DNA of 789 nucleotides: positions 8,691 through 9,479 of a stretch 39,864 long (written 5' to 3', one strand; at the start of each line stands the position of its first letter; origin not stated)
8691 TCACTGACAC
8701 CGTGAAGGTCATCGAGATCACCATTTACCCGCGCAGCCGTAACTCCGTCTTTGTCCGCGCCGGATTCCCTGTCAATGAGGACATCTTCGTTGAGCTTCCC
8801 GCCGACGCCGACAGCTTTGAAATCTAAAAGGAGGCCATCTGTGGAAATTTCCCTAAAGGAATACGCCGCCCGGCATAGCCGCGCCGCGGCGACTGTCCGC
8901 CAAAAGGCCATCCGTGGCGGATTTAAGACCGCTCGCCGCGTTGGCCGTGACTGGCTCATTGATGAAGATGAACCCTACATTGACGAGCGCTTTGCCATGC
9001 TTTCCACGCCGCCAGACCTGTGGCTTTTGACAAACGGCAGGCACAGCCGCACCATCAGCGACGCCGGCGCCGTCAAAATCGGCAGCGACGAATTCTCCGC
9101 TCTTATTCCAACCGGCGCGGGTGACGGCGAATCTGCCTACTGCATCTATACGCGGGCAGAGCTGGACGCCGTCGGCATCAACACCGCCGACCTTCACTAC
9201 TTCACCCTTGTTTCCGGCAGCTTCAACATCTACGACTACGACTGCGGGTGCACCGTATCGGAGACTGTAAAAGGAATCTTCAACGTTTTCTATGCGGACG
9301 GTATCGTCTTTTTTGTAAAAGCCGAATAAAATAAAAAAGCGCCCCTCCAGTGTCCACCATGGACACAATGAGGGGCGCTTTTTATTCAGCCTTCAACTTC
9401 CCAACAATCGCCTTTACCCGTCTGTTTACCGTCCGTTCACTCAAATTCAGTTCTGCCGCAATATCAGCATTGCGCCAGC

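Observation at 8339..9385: Self-contained plus-strand operon with acr/aca-like architecture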

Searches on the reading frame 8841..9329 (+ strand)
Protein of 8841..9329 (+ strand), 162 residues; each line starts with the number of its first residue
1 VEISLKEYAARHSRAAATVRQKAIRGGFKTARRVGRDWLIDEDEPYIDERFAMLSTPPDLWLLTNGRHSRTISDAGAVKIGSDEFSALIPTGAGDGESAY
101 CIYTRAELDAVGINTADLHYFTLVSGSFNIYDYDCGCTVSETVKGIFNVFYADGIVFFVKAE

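Call 5: search_protein_families(library=pfam, proteins=[window:8841-9329:+], max_evalue=1)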
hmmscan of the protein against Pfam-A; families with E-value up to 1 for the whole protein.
window:8841-9329:+ (162 aa): 0 families

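Call 6: search_protein_families(library=phrogs, proteins=[window:8841-9329:+], max_evalue=1)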
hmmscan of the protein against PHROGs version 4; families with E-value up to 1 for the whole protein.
window:8841-9329:+ (162 aa): 4 families
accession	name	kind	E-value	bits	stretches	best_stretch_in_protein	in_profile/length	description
phrog_629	-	integration and excision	0.091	13.8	1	3-49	5-56/82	excisionase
phrog_24636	-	connector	0.2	13.1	1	3-61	25-83/103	head-tail connector protein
phrog_6401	-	DNA, RNA and nucleotide metabolism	0.21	12.5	1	17-40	24-47/64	DNA binding protein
phrog_66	-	integration and excision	0.34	11.5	1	3-53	94-146/412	excisionase and transcriptional regulator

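Call 11: find_homologous_proteins(query=window:8841-9329:+)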
Query window:8841-9329:+ (162 aa): 64 proteins with E <= 0.001 among 357 candidates.
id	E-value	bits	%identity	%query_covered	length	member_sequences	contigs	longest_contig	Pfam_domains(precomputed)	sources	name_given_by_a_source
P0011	1.5e-98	345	94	100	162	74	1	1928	-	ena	-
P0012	4.6e-97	341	93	100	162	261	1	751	-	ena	-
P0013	3.7e-94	331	95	94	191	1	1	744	-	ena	-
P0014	5.3e-91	321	90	100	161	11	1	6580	-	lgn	-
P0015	2.7e-85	302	84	100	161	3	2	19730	-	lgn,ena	-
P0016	8.4e-83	294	80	100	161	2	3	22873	-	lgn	-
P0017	1.5e-80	287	81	100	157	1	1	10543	-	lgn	-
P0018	7.2e-78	278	84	100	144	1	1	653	-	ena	-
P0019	2.2e-69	251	73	100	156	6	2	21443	-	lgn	-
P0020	2.4e-66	241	69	100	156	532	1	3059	-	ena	-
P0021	5.8e-65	236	69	99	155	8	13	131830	-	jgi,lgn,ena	jgi:hypothetical protein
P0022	4.3e-58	214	65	99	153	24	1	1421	-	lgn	-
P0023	1.5e-53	199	95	61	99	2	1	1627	-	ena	-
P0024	1.9e-43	166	66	72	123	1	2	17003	-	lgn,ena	-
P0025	3.1e-43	166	71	65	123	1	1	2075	-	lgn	-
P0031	2.5e-42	163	70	65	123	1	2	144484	-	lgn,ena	-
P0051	2.4e-17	81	84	31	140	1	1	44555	-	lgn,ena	-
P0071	3.8e-13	68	73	30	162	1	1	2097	PF09709.16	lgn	-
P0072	4.0e-10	58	73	27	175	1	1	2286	-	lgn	-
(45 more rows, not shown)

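Call 14: find_encoding_contigs(protein=P0021, flank=6000, max_places=6)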
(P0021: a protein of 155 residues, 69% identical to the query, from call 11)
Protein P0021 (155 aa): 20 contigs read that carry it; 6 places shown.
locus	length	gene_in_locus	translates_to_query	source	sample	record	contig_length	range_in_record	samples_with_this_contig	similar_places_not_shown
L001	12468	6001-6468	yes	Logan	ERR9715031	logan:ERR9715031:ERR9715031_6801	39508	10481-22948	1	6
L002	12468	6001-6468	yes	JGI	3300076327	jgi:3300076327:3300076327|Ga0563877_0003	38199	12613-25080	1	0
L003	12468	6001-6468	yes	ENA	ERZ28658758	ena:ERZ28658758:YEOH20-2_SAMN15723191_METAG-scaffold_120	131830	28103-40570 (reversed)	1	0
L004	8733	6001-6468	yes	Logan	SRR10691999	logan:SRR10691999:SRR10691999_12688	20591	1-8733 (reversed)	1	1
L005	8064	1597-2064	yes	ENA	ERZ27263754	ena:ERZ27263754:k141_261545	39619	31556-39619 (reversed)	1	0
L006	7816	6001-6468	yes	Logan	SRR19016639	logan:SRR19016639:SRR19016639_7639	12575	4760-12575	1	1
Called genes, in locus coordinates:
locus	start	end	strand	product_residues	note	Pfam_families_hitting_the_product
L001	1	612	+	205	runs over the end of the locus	-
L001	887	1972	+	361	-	PF00589:Phage_integrase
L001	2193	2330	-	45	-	-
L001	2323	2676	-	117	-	-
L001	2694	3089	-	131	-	-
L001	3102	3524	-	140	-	-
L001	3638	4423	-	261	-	-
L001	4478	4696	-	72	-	-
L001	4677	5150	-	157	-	-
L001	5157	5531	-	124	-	-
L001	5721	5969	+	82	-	-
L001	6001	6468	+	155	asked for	-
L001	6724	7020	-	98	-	PF16079:Phage_holin_5_2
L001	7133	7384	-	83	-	-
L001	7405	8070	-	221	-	PF01551:Peptidase_M23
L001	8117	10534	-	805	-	PF03009:GDPD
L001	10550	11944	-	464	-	-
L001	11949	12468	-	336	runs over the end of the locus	PF14594:Sipho_Gp37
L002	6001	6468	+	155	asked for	-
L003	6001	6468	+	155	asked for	-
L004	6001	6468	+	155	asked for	-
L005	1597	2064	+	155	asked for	-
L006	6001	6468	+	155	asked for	-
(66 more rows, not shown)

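Call 15: find_encoding_contigs(protein=P0031, flank=6000, max_places=4)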
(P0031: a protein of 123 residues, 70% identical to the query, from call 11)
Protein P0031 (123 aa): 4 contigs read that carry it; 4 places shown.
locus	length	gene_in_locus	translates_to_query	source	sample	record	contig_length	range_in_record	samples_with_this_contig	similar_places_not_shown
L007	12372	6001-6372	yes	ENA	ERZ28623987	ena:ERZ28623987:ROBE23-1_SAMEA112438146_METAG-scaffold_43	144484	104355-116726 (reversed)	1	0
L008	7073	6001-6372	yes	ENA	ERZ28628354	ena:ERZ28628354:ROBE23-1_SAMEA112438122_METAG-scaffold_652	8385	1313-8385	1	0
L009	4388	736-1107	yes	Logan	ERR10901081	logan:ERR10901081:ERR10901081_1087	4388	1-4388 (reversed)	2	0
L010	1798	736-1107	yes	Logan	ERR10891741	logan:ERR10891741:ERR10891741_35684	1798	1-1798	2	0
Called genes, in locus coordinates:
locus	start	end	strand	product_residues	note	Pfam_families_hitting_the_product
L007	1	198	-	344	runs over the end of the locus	PF25209:Phage_capsid_4 (weak)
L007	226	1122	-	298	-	-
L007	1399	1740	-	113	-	PF04327:Peptidase_Prp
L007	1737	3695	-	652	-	PF16510:P22_portal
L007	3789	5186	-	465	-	PF03237:Terminase_6N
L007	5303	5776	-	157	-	PF03592:Terminase_2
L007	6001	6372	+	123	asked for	-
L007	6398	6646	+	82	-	PF01381:HTH_3, PF13443:HTH_26, PF13560:HTH_31 (weak)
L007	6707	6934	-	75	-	-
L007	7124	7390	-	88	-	-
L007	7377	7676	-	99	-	-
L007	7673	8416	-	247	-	-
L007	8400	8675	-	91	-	-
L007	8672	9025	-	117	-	-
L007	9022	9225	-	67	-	-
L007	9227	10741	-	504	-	PF02195:ParB_N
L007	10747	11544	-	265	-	PF00142:Fer4_NifH (faint), PF01656:CbiA, PF02374:ArsA_ATPase (weak), PF06564:CBP_BcsQ (faint), PF09140:MipZ (faint), PF10609:ParA (weak), PF13614:AAA_31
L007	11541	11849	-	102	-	-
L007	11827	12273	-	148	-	PF08774:VRR_NUC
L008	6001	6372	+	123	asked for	-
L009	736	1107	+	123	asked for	-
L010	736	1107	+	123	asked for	-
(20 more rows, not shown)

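Call 19: search_solved_structures(query=window:8841-9329:+, max_evalue=10)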
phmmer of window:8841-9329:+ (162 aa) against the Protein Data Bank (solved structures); distinct sequences matched with E-value up to 10: 2.
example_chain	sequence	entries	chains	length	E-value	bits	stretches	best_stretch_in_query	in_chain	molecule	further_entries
9uo6_C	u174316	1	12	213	0.81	13.1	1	76-126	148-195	Uncharacterized LOC101027262 precursor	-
1g12_A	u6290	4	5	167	0.97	12.8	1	115-147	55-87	PEPTIDYL-LYS METALLOENDOPEPTIDASE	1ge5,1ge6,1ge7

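Call 21: search_dna_similar(query=window:8841-9329:+, collection=phages, mode=protein, max_evalue=0.01)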
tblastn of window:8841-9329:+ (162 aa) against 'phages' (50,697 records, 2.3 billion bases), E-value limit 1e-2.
Records with a match: 1; places in all: 1; records where one place covers at least 80% of the query: 0.
Best place of each record, by identity: <60% 1.
By first word of the organism name: Bifidobacterium 1.
By host as written in the record: Bifidobacterium asteroides 1.
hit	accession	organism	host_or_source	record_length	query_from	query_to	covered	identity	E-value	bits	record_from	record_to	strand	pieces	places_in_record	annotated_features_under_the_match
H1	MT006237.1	Bifidobacterium phage BigBern1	Bifidobacterium asteroides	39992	3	53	31%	52.9%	1e-10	64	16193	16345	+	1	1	hypothetical protein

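Call 27: find_encoding_contigs(protein=P0051, flank=5000, max_places=3)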
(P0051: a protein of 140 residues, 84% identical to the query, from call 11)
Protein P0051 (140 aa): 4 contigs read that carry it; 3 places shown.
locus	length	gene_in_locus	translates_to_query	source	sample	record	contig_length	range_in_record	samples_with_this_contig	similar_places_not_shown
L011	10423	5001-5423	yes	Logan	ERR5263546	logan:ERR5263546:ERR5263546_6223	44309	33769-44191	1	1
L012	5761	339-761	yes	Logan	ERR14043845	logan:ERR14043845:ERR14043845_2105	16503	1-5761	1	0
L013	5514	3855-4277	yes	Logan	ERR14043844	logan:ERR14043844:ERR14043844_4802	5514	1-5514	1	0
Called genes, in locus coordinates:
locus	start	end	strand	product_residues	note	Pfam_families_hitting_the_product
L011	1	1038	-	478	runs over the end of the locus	PF03237:Terminase_6N (weak)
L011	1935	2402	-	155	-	-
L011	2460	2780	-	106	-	PF21983:NikA-like (weak), PF08681:TacA1 (weak)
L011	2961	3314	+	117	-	-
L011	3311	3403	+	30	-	-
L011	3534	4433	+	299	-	-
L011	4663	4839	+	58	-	PF22147:AcrIC5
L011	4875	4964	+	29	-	-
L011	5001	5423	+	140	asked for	-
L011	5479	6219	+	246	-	-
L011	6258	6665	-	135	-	PF07374:DUF1492 (weak), PF04545:Sigma70_r4 (faint)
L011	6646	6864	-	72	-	-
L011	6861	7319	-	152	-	PF18909:dGTP_diPhyd_N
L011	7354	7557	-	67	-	PF14354:Lar_restr_allev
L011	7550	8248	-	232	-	-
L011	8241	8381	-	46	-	-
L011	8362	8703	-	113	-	-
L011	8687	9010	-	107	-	-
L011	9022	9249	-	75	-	-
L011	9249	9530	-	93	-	PF10263:SprT-like (weak)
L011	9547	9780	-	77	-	-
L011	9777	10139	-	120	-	PF11753:DUF3310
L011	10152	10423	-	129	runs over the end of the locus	?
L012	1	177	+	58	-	PF22147:AcrIC5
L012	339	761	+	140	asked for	-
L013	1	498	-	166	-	?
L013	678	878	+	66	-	-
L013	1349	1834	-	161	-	-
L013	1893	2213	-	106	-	-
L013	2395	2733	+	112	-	-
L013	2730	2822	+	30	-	-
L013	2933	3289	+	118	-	-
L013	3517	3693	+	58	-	PF22147:AcrIC5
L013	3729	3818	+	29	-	-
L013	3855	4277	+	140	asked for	-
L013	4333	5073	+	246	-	-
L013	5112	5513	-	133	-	?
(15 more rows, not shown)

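Call 30: search_protein_families(library=pfam, proteins=[L011:4663-4839:+, P0071, P0051, P0072, L011:5479-6219:+, L011:3534-4433:+, L001:5721-5969:+, P0031, L007:6398-6646:+], max_evalue=0.1)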
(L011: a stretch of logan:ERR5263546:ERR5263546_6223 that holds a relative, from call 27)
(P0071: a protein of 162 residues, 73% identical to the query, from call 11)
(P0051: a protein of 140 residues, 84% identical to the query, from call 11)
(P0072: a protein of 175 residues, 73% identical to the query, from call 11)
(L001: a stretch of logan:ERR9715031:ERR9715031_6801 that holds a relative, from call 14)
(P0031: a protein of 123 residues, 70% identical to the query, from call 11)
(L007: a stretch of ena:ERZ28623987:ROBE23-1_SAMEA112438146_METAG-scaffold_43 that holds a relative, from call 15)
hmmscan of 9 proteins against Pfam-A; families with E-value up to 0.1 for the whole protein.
L011:4663-4839:+ (58 aa): 1 family
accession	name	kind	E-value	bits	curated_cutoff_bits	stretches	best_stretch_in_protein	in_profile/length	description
PF22147.1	AcrIC5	-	3.1e-26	91.7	27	1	5-56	2-53/53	Anti-CRISPR protein AcrIC5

P0071 (162 aa): 3 families
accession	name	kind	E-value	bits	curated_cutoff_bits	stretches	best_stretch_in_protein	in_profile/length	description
PF09709.15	Cas_Csd1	-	4.7e-08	32.6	27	1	54-157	446-556/559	CRISPR-associated protein (Cas_Csd1)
PF07825.17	Exc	-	0.02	15.3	23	1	4-51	3-54/77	Excisionase-like protein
PF12728.13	HTH_17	-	0.03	15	27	1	5-45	3-42/51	Helix-turn-helix domain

P0051 (140 aa): 1 family
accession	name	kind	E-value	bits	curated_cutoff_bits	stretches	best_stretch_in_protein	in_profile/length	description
PF12728.13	HTH_17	-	0.029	15.1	27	1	4-44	3-42/51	Helix-turn-helix domain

P0072 (175 aa): 12 families
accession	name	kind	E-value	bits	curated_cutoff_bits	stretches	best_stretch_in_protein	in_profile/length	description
PF13518.12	HTH_28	-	6.9e-05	23.3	25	1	108-134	4-30/52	Helix-turn-helix domain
PF04545.22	Sigma70_r4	-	7.3e-05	22.6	24.1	1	104-134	7-38/50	Sigma-70, region 4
PF13384.12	HTH_23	-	0.00076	19.7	24.6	1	108-133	9-34/50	Homeodomain-like domain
PF08281.18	Sigma70_r4_2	-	0.0011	19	25.7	0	109-137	18-47/54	Sigma-70, region 4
PF00196.25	GerE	-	0.0016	18.4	23.5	1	103-137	4-38/57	Bacterial regulatory proteins, luxR family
PF14493.12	HTH_40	-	0.0032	18.2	27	1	110-137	6-33/89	Helix-turn-helix domain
PF12728.13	HTH_17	-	0.0032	18.1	27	0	20-45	18-42/51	Helix-turn-helix domain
PF02796.21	HTH_7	-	0.0034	17.9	23.8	1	104-131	9-36/45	Helix-turn-helix domain of resolvase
PF12840.13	HTH_20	-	0.0093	16.4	27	1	113-137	15-39/51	Helix-turn-helix domain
PF11685.13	DUF3281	-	0.012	15.4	24.1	0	24-70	191-237/267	Protein of unknown function (DUF3281)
PF13542.12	HTH_Tnp_ISL3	-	0.016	15.1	27.4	0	74-96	26-48/51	Helix-turn-helix domain of transposase family ISL3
PF13412.12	HTH_24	-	0.078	13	21.9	0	116-137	17-38/48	Winged helix-turn-helix DNA-binding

L011:5479-6219:+ (246 aa): 0 families

L011:3534-4433:+ (299 aa): 2 families
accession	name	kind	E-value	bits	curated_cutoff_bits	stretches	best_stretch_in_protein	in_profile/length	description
PF12022.14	COG2_C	-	0.0027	17.8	27.3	1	202-250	255-299/300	COG complex component, COG2, C-terminal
PF12083.13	DUF3560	-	0.0051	17.4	27.2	1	114-160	74-121/124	Domain of unknown function (DUF3560)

L001:5721-5969:+ (82 aa): 1 family
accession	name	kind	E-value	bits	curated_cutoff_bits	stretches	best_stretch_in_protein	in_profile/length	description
PF00615.24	RGS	-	0.019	15.8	23.9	1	4-67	10-74/117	Regulator of G protein signaling domain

P0031 (123 aa): 0 families

L007:6398-6646:+ (82 aa): 13 families
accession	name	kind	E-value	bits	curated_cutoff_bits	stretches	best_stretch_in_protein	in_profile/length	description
PF01381.28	HTH_3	-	6.9e-13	48.9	23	1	21-76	3-55/55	Helix-turn-helix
PF13443.12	HTH_26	-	1.9e-08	34.8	22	1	22-77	5-58/63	Cro/C1-type HTH DNA-binding domain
PF13560.12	HTH_31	-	1.9e-07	31.7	27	1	21-72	8-57/64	Helix-turn-helix domain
PF13413.12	HTH_25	-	9e-05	22.7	24.6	1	19-53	2-36/62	Helix-turn-helix domain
PF12844.13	HTH_19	-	0.00025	21.3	30.2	1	20-77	5-59/64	Helix-turn-helix domain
PF13518.12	HTH_28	-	0.00037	20.9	25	1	22-48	7-33/52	Helix-turn-helix domain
PF13384.12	HTH_23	-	0.001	19.2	24.6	1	22-46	12-36/50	Homeodomain-like domain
PF13730.12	HTH_36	-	0.0064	16.7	25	0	19-46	14-44/55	Helix-turn-helix domain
PF06971.19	Put_DNA-bind_N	-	0.01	16.3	27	0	31-46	31-46/49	Putative DNA-binding protein N-terminus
PF20432.4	Xre-like-HTH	-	0.018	15.7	25.8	1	27-51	23-46/63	Antitoxin Xre-like helix-turn-helix domain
PF13412.12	HTH_24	-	0.08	13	21.9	0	21-46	11-36/48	Winged helix-turn-helix DNA-binding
PF13411.12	MerR_1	-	0.087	13.4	21.6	0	28-49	1-22/69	MerR HTH family regulatory protein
PF02817.22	E3_binding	-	0.091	13.4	23.7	0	61-76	6-21/36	e3 binding domain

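Call 31: predict_structure(alignment_id=A1)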
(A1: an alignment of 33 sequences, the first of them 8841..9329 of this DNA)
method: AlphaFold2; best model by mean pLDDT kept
length: 162 residues; sequences in the alignment: 33
mean_pLDDT: 82.4   pTM: 0.59
mean pLDDT of the five models: 82.4, 81.8, 80.1, 66.1, 61.4
residues with pLDDT >= 90: 33; 70-90: 106; 50-70: 19; < 50: 4
segments of 3 or more residues with pLDDT < 50: 51-54
pLDDT, mean of each block of 10 residues (from residue 1): 89 86 82 86 70 61 87 77 86 75 91 87 91 73 90 91 81
secondary structure, 60 per line:
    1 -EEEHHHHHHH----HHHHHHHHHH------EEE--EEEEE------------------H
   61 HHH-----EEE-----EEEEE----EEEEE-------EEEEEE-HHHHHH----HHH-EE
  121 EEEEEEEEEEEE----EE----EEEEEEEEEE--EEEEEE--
elements in order: E2-4 H5-11 H16-25 E32-34 E37-41 H60-63 E69-71 E77-81 E86-90 E98-103 H105-110 E119-132 E143-152 E155-160

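Call 37: fold_search(model_id=the predicted structure, library=pdb)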
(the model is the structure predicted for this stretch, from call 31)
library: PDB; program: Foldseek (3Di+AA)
matches with E <= 10: 479; with E <= 0.001: 0
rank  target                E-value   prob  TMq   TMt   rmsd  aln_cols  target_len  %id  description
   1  1rh6_B                2.5e-02  1.00  0.27  0.77   1.7        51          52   29  Bacteriophage Lambda Excisionase (Xis)-DNA Complex (released 2004-06-29)
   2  8zah_B                7.3e-02  0.21  0.19  0.14  12.3       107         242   10  Crystal structure of the channel protein CorA from Campylobacter jejuni (released 2024-06-19)
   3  8zak_B                1.4e-01  0.21  0.21  0.15  11.8       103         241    9  Crystal structure of the channel protein CorA from Campylobacter jejuni in complex with Ni2+ (released 2024-06-19)
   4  8tmb_B                1.7e-01  0.15  0.19  0.10  14.2       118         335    8  Cryo-EM structure of CorA in complex with conformation-specific synthetic antibody C12 and 20 mM MgCl2, State MG20-1 (released 2025-02-12)
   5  8rvo_4                1.8e-01  0.35  0.18  0.13   7.4        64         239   14  Proteasomal late precursor complex from pre1-1, state 1 (released 2024-09-11)
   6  9byk_H                2.5e-01  0.44  0.25  0.30   5.3        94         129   16  Cryo-EM structure of ATP synthase E state (released 2025-08-06)
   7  8tmd_E                2.5e-01  0.11  0.18  0.10  14.5       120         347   11  Cryo-EM structure of CorA in complex with conformation-specific synthetic antibody C18 and 100 uM MgCl2, State MG0.1-1 (released 2025-02-12)
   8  1aqt                  3.0e-01  0.38  0.26  0.30   7.6       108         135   12  EPSILON SUBUNIT OF F1F0-ATP SYNTHASE FROM ESCHERICHIA COLI (released 1998-02-04)
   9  8rvl_4                3.1e-01  0.30  0.20  0.14   7.6        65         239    9  Proteasomal late precursor complex from pre1-1 (released 2024-09-11)
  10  8zak_A                3.1e-01  0.09  0.18  0.13  12.5       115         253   10  Crystal structure of the channel protein CorA from Campylobacter jejuni in complex with Ni2+ (released 2024-06-19)
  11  8tmb_C                3.5e-01  0.12  0.18  0.09  14.8       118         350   11  Cryo-EM structure of CorA in complex with conformation-specific synthetic antibody C12 and 20 mM MgCl2, State MG20-1 (released 2025-02-12)
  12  4z29_B                4.3e-01  0.09  0.16  0.16   9.0       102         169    9  Crystal structure of the magnetobacterial protein MtxA C-terminal domain (released 2015-06-03)
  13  8tmn_C                4.3e-01  0.08  0.16  0.10  14.4       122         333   12  Cryo-EM structure of magnesium depleted CorA in complex with conformation-specific synthetic antibody C18, State MGD-1 (released 2025-02-12)
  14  8tme_C                6.1e-01  0.11  0.21  0.12  13.0       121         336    8  Cryo-EM structure of CorA in complex with conformation-specific synthetic antibody C18 and 100 uM MgCl2, State MG0.1-1 (released 2025-02-12)
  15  8rvo_7                6.5e-01  0.16  0.18  0.13   7.6        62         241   11  Proteasomal late precursor complex from pre1-1, state 1 (released 2024-09-11)
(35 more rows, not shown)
